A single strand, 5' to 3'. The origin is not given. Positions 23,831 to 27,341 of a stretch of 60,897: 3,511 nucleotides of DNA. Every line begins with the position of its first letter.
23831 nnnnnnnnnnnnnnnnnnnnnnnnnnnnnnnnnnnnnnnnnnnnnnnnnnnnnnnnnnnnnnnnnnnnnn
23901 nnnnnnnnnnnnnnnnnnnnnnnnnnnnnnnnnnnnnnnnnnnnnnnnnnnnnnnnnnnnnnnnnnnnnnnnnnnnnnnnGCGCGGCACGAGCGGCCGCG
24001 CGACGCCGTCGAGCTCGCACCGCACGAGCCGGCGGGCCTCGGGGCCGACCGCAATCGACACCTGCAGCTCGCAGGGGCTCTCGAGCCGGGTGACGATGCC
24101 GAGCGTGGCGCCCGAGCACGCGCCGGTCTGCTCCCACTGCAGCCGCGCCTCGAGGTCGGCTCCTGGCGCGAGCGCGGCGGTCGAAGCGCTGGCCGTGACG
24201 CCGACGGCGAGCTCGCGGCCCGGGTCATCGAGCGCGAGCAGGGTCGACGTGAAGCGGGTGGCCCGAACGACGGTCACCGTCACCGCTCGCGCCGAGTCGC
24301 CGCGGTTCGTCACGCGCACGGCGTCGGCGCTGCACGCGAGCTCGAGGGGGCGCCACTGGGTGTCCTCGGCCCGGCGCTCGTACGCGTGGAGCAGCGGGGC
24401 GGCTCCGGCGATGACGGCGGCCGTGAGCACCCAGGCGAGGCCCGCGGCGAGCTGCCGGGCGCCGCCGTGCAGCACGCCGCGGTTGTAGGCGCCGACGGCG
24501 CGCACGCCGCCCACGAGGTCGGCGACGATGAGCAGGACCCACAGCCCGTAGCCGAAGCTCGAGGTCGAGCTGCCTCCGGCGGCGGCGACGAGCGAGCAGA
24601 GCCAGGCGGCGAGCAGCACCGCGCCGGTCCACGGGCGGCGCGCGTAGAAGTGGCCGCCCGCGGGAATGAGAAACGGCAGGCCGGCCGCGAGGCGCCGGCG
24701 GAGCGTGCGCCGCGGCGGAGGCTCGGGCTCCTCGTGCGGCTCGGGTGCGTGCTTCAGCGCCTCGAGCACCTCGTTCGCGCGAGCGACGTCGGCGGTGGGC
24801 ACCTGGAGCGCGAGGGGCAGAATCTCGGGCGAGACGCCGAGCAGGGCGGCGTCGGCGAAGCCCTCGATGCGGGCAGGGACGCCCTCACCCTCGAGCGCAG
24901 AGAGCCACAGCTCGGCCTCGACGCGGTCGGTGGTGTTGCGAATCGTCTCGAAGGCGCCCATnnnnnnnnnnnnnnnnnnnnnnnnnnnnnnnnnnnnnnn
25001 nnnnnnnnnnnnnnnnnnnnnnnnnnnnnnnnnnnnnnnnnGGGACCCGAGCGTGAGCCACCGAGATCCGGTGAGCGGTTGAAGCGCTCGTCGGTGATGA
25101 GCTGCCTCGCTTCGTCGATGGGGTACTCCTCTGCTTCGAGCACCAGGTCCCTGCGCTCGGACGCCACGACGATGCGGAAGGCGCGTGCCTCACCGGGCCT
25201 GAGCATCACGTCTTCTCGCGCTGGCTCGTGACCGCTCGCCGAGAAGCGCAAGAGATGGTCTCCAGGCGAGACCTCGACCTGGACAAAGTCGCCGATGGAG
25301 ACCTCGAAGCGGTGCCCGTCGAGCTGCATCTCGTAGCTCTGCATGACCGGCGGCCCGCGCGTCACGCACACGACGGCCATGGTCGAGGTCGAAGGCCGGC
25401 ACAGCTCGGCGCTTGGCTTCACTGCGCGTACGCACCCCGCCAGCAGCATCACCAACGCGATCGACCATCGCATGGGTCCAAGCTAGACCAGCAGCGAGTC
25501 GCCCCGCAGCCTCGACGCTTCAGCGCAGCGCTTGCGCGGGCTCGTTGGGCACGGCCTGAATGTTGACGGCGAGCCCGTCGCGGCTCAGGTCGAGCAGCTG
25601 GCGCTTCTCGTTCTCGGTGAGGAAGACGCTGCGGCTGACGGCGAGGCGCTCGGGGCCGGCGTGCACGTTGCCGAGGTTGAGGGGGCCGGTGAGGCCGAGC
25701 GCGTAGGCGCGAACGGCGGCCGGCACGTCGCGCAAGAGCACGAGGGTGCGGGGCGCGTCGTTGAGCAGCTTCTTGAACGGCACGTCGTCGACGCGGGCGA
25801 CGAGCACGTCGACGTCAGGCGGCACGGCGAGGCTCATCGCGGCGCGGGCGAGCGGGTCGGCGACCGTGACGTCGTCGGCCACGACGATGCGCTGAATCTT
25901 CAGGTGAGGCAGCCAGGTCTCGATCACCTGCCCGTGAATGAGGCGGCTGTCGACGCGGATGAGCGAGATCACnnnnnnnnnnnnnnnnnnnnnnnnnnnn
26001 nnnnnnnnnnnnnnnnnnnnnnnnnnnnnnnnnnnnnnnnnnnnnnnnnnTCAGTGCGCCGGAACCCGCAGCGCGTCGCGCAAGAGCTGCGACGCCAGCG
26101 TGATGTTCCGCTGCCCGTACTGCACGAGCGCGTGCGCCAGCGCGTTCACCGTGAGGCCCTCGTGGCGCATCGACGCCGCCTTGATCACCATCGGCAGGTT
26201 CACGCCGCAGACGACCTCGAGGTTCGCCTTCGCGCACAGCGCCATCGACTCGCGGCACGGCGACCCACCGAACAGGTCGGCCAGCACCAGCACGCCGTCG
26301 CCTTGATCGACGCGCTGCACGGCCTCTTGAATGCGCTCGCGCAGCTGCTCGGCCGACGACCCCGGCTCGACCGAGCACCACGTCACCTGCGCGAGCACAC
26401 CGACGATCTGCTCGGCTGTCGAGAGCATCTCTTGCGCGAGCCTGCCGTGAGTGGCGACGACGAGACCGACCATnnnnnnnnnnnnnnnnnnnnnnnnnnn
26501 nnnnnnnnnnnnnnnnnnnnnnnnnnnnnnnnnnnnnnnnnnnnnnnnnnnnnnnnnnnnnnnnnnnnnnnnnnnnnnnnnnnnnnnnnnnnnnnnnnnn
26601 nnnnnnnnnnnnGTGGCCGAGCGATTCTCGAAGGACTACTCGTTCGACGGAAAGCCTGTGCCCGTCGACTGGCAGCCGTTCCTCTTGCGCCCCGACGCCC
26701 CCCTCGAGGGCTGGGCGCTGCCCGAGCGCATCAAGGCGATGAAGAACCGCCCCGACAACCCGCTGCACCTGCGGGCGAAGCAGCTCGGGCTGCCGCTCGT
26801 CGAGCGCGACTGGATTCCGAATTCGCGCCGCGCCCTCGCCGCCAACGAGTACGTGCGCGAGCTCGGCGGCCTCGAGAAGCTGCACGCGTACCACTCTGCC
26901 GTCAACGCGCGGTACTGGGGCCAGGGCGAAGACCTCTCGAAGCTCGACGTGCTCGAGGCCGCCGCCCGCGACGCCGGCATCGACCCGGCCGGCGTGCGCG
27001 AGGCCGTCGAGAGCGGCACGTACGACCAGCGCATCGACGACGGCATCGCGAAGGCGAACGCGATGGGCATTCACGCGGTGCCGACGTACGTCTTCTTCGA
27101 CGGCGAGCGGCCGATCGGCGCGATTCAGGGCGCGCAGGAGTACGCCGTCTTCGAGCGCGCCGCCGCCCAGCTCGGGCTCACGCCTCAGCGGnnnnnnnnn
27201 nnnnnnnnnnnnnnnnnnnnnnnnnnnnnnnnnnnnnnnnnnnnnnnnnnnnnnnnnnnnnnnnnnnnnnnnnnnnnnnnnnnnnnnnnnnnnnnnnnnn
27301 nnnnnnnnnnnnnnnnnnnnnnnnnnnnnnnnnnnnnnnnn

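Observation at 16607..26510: Complete mannose-family PTS spread over a 10-kb operon, interrupted by three non-PTS genes and ending in a PAS hybrid histidine kinase coupled to ptsI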

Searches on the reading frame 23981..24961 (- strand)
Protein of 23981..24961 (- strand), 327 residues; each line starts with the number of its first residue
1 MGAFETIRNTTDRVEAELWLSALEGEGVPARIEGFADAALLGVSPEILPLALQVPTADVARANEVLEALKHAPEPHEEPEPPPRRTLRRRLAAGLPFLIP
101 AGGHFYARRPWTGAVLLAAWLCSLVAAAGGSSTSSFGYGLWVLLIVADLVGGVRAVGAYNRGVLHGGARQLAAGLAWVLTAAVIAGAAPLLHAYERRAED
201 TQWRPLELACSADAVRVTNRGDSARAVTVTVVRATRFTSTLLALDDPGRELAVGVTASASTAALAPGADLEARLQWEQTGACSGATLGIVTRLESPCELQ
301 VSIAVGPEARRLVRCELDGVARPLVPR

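Call 8: search_protein_families(library=pfam, proteins=[window:23981-24961:-], max_evalue=0.01)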
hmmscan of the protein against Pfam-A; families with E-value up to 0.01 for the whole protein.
window:23981-24961:- (327 aa): 1 family
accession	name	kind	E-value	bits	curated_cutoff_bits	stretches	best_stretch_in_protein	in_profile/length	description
PF09413.15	DUF2007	-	2e-06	28.3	25.7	1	6-69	3-65/66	Putative prokaryotic signal transducing protein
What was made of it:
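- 23978..24961 (-): Inserted gene 2: DUF2007 N-terminal domain + hydrophobic (TM) region + C-terminal domain (327 aa). PF09413 at 2e-6 (call 8).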

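Call 46: search_protein_families(library=ncbifam, proteins=[window:23981-24961:-], max_evalue=0.01)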
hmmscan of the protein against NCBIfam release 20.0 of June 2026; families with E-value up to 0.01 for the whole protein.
window:23981-24961:- (327 aa): 0 families

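Call 47: search_protein_families(library=padloc, proteins=[window:23981-24961:-], max_evalue=0.01)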
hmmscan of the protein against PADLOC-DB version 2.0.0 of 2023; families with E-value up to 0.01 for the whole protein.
window:23981-24961:- (327 aa): 0 families

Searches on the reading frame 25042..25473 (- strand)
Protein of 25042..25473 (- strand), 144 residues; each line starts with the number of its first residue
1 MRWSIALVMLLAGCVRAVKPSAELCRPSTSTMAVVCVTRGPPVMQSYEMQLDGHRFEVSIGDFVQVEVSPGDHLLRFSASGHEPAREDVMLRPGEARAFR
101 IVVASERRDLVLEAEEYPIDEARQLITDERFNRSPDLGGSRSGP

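Call 8: search_protein_families(library=pfam, proteins=[window:25042-25473:-], max_evalue=0.01)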
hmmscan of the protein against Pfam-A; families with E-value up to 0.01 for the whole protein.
window:25042-25473:- (144 aa): 1 family
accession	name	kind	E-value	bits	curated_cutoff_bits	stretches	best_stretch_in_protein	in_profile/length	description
PF13620.12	CarboxypepD_reg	-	0.0039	17.9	32.3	1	61-102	38-80/82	Carboxypeptidase regulatory-like domain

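Call 46: search_protein_families(library=ncbifam, proteins=[window:25042-25473:-], max_evalue=0.01)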
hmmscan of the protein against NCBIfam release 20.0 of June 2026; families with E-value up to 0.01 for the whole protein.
window:25042-25473:- (144 aa): 0 families

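Call 47: search_protein_families(library=padloc, proteins=[window:25042-25473:-], max_evalue=0.01)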
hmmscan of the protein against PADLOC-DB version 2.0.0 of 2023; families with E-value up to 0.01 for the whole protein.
window:25042-25473:- (144 aa): 0 families
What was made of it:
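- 25039..25473 (-): Inserted gene 1: small lipoprotein (144 aa, lipobox LLAGC). No Pfam, NCBIfam or PADLOC family (calls 8, 46, 47).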

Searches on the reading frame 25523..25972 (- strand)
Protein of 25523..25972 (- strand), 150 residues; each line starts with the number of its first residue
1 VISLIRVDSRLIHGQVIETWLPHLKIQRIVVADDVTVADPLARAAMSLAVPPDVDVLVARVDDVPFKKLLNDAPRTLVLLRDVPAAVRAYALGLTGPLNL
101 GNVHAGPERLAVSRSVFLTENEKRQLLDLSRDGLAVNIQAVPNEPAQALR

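Call 8: search_protein_families(library=pfam, proteins=[window:25523-25972:-], max_evalue=0.01)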
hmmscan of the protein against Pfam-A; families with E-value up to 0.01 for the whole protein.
window:25523-25972:- (150 aa): 1 family
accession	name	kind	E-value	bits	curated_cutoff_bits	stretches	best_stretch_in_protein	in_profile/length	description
PF03830.20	PTSIIB_sorb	-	3.8e-34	118.6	27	1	2-145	1-147/148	PTS system sorbose subfamily IIB component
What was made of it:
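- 25520..25972 (-): PTS IIB, sorbose/mannose type (150 aa); His in RLIHGQV. PF03830 at 3.8e-34 (call 8).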

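Call 46: search_protein_families(library=ncbifam, proteins=[window:25523-25972:-], max_evalue=0.01)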
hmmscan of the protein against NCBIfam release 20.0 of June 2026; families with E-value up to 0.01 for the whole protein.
window:25523-25972:- (150 aa): 4 families
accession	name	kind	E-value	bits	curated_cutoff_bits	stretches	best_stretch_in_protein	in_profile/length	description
TIGR00854.1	pts-sorbose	subfamily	1.1e-18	67.8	163.6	1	2-146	2-148/150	mannose/fructose/sorbose PTS transporter subunit IIB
NF007288.1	PRK09756.1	equivalog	7.1e-16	58.5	180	1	2-147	3-151/153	PTS galactosamine transporter subunit IIB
NF008508.1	PRK11425.1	equivalog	4e-12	46.2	180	1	2-149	4-153/157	PTS N-acetylgalactosamine transporter subunit IIB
NF011670.1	PRK15088.1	equivalog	1.2e-11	44.2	400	1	2-147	165-313/323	PTS mannose transporter subunit IIAB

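Call 69: search_solved_structures(query=window:25523-25972:-, max_evalue=0.001, show_alignments=1)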
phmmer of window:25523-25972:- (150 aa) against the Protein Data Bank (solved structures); distinct sequences matched with E-value up to 0.001: 9.
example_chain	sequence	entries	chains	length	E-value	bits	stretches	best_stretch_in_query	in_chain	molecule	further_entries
3lfj_A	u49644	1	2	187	4.5e-15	59.3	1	4-144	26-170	Phosphotransferase system, mannose/fructose/N-acetylgalactosamine-specific component IIB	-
8yri_A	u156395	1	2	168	1e-11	48.4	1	2-141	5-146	PTS system, mannose/fructose/sorbose family, IIB component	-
5t5d_A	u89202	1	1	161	1.4e-11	47.9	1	2-146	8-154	PTS system, IIB component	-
3p3v_A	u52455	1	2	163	2.8e-10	43.8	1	3-135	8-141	PTS system, N-acetylgalactosamine-specific IIB component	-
3eye_A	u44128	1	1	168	1.6e-09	41.3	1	2-146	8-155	PTS system N-acetylgalactosamine-specific IIB component 1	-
1vsq_C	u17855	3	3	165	1.9e-09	41.1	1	2-146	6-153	Mannose-specific phosphotransferase enzyme IIB component | PTS system mannose-specific EIIAB component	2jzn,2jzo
2jzh_A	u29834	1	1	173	2.2e-09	40.8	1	2-146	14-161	PTS system mannose-specific EIIAB component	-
1nrz_A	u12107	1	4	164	2.6e-09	40.6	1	2-146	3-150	PTS system, sorbose-specific IIB component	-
1ble_A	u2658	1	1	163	1.6e-08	38.1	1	2-146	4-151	FRUCTOSE PERMEASE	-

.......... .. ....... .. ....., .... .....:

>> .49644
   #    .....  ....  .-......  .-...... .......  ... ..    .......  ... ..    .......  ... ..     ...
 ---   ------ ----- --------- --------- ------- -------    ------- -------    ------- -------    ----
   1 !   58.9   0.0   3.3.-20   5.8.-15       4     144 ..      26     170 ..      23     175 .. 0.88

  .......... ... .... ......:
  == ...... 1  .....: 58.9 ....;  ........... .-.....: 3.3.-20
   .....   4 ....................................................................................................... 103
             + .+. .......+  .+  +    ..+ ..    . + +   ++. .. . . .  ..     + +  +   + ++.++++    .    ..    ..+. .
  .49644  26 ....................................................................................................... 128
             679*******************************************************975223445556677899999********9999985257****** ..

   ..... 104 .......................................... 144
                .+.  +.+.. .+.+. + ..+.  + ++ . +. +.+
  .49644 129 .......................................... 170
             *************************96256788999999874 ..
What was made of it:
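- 25520..25972 (-): Aligns to solved IIB chains with RLIHGQV conserved (call 69).
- On Mannose-family PTS EII complex (TC 4.A.6): RLIHGQV is conserved against solved IIB chains (call 69).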

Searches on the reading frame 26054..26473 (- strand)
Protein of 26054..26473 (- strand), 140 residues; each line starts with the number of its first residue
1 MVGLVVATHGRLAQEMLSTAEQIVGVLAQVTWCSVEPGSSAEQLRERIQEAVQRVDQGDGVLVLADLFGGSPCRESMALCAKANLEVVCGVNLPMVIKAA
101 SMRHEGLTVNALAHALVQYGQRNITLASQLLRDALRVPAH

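Call 8: search_protein_families(library=pfam, proteins=[window:26054-26473:-], max_evalue=0.01)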
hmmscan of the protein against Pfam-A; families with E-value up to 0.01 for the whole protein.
window:26054-26473:- (140 aa): 1 family
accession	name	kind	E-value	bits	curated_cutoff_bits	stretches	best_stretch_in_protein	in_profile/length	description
PF03610.21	EIIA-man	-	2.5e-28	98.9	21.4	1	3-115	1-114/116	PTS system fructose IIA component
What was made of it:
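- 26051..26473 (-): PTS IIA, mannose family (140 aa); active-site His9 in ATHG. PF03610 at 2.5e-28 (call 8).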

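Call 46: search_protein_families(library=ncbifam, proteins=[window:26054-26473:-], max_evalue=0.01)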
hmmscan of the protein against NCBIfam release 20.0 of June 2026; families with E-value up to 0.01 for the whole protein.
window:26054-26473:- (140 aa): 3 families
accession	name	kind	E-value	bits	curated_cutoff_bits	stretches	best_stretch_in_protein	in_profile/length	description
NF040761.1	AgaF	equivalog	3.5e-28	98.6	130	1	1-127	1-127/144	PTS galactosamine/N-acetylgalactosamine transporter subunit IIA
NF011670.1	PRK15088.1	equivalog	2.4e-22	79.4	400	1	2-125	3-127/323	PTS mannose transporter subunit IIAB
TIGR00824.1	EIIA-man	subfamily_domain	1.1e-20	73.8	98.35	1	1-113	1-113/116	mannose/fructose/sorbose PTS transporter subunit IIA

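Call 68: search_solved_structures(query=window:26054-26473:-, max_evalue=0.001, show_alignments=1)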
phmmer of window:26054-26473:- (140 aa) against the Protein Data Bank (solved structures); distinct sequences matched with E-value up to 0.001: 12.
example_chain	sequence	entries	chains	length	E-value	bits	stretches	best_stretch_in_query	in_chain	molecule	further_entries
1vsq_A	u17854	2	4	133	4.2e-19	72.1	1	2-124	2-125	Mannose-specific phosphotransferase enzyme IIA component | PTS system mannose-specific EIIAB component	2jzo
1vrc_A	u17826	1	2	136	4.3e-19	72.1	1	2-124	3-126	PTS system, mannose-specific IIAB component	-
1pdo_A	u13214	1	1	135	4.3e-19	72.1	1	2-124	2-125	MANNOSE PERMEASE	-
2jzn_A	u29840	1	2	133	5.7e-18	68.5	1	2-124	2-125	Mannose-specific phosphotransferase enzyme IIA component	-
3ipr_A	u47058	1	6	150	1e-15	61.2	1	1-124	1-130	PTS system, IIA component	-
3bed_A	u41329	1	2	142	5.1e-14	55.7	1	4-126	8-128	PTS system, IIA component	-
3lfh_A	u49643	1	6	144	3e-12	50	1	5-101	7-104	Phosphotransferase system, mannose/fructose-specific component IIA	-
6fmg_A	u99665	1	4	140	7.7e-11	45.4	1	2-103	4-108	PTS system mannose-specific transporter subunit IIAB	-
5im4_F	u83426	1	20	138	2.4e-10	43.8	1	5-101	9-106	Phosphotransferase system, mannose/fructose-specific component IIA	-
5t3u_A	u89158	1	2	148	1.5e-09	41.2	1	3-114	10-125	PTS system, IIA component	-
3mtq_A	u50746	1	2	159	9.5e-09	38.7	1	5-132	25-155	putative phosphoenolpyruvate-dependent sugar phosphotransferase system (PTS) permease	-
4tkz_A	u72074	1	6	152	2.7e-07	34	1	1-105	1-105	Putative uncharacterized protein gbs1890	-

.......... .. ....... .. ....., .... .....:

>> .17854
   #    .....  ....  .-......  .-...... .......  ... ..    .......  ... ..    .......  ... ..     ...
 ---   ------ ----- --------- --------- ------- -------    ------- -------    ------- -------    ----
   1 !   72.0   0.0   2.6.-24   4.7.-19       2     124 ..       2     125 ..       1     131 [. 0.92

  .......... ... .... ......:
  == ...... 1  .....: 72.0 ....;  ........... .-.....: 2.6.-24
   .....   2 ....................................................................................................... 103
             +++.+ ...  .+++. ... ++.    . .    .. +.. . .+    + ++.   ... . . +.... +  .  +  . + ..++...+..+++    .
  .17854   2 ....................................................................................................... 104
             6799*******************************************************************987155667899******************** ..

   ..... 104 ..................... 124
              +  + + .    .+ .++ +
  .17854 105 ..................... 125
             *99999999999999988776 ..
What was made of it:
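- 26051..26473 (-): Aligns to E. coli IIA-Man 1PDO with the GTHG histidine conserved (call 68).
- On Mannose-family PTS EII complex (TC 4.A.6): ATHG aligns with GTHG (His10) of E. coli IIA-Man 1PDO (call 68).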

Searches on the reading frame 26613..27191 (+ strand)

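Call 9: search_protein_families(library=pfam, proteins=[window:26613-27191:+], max_evalue=0.01)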
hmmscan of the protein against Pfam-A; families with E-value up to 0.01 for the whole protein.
window:26613-27191:+ (193 aa): 4 families
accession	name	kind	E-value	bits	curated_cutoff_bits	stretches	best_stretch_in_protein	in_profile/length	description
PF01323.26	DSBA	-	1.6e-17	64.3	25.6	1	14-183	29-189/191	DSBA-like thioredoxin domain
PF13743.12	Thioredoxin_5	-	5.3e-06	26.7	27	1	98-181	100-185/186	Thioredoxin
PF13098.12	Thioredoxin_2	-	0.00038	21.2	27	1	132-181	52-101/104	Thioredoxin-like domain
PF13462.12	Thioredoxin_4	-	0.0099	16.5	23.2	0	91-165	81-148/165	Thioredoxin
